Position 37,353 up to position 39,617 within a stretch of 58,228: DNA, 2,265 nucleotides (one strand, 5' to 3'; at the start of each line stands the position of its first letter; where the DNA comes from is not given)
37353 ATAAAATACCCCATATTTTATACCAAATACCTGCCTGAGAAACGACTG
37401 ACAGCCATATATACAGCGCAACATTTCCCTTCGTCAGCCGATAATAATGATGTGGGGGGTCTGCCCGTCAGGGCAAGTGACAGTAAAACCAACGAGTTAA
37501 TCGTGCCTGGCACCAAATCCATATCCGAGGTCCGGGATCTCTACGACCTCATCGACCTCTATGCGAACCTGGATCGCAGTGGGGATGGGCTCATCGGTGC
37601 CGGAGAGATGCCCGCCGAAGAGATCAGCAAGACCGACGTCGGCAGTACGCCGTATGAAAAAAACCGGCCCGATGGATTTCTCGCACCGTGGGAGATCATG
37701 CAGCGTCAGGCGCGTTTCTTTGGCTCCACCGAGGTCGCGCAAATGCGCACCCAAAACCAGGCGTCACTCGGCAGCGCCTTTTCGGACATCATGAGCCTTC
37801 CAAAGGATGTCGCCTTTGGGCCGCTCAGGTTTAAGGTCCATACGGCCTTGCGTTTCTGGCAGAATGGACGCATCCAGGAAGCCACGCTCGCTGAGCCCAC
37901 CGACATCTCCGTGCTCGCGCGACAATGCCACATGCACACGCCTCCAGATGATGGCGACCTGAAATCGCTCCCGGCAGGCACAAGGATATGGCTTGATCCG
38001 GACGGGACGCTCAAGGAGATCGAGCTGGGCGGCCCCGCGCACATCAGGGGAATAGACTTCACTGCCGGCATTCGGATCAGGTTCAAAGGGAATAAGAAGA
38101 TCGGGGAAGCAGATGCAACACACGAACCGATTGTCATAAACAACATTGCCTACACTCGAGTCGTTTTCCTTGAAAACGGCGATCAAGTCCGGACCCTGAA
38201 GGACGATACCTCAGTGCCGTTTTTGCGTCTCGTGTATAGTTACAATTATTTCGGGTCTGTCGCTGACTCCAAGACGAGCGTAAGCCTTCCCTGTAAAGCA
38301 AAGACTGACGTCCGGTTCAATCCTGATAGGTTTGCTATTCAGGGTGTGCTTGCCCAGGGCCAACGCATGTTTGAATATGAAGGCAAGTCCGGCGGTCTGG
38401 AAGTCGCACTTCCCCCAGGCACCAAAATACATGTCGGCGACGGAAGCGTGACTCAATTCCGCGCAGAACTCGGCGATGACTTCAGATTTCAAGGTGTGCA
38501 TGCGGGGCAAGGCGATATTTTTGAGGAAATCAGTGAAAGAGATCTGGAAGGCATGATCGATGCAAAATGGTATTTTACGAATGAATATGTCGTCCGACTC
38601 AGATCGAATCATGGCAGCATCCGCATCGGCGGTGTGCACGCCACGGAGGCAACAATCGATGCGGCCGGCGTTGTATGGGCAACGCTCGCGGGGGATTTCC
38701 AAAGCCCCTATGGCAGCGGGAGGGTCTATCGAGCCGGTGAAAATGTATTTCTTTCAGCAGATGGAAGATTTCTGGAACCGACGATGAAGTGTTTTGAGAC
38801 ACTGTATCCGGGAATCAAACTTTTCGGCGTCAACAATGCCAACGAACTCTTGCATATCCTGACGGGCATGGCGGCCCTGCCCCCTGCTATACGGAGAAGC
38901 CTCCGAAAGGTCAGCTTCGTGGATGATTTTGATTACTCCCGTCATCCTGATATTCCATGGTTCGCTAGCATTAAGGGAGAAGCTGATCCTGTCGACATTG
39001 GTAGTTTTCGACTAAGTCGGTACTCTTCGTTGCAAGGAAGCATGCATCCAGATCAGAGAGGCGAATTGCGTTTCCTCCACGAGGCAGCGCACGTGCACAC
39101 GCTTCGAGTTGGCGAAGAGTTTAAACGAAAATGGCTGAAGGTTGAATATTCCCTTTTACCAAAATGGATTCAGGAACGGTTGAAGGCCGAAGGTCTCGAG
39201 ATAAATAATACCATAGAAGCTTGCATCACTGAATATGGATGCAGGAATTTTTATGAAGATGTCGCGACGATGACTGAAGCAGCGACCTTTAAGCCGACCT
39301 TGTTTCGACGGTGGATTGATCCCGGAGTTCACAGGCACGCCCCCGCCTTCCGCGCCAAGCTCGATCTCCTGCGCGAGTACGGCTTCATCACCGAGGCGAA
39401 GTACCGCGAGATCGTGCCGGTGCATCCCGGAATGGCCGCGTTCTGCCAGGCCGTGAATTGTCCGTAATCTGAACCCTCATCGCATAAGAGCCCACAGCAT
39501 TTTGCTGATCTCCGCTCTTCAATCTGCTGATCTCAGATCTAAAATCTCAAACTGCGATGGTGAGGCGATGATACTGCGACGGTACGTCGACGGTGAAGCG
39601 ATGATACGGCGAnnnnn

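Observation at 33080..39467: Cassette-like array of EF-hand/HExxH genes with near-identical ends and diverged cores, carrying two ParE-Phd pairs and a Fic gene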

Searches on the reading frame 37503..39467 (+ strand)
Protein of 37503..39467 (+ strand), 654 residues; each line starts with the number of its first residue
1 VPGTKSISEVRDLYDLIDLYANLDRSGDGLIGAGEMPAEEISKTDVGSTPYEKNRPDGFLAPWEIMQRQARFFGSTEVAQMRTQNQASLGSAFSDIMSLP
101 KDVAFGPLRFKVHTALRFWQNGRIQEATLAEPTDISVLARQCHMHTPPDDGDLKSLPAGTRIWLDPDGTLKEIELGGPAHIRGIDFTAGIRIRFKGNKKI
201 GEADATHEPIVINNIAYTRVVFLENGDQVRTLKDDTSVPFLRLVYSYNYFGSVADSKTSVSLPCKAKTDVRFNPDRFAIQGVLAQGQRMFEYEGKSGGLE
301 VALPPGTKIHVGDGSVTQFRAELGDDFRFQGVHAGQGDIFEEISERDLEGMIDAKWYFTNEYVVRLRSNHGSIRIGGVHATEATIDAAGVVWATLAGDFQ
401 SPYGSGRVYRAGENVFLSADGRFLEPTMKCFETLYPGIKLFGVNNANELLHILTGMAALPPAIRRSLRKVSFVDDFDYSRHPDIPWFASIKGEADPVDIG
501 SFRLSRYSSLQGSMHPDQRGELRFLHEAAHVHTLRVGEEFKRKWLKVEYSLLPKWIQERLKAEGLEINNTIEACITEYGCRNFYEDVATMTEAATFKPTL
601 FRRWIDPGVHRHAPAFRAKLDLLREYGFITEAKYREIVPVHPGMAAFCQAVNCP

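Call 4: search_protein_families(library=pfam, proteins=[window:37503-39467:+], max_evalue=0.1)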
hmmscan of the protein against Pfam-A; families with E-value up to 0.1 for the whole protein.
window:37503-39467:+ (654 aa): 0 families

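Call 57: search_protein_families(library=padloc, proteins=[window:37503-39467:+], max_evalue=0.01)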
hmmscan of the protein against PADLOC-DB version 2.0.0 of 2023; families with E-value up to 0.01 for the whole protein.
window:37503-39467:+ (654 aa): 0 families

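Call 90: search_protein_families(library=ncbifam, proteins=[window:37503-39467:+], max_evalue=0.01)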
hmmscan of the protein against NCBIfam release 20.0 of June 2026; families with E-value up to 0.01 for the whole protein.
window:37503-39467:+ (654 aa): 0 families

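Call 92: find_homologous_proteins(query=window:37503-39467:+)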
Query window:37503-39467:+ (654 aa): 4 proteins with E <= 0.001 among 8000 candidates.
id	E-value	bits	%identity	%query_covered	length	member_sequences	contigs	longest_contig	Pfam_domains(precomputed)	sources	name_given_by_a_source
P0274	0.0e+0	1524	100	100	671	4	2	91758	-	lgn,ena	-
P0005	1.3e-62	231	30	100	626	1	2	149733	-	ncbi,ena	-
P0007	2.9e-61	226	30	100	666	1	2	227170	-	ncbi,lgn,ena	-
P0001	9.4e-56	208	37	36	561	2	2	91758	-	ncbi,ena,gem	ncbi:MAG: hypothetical protein WC956_00100 [bacterium]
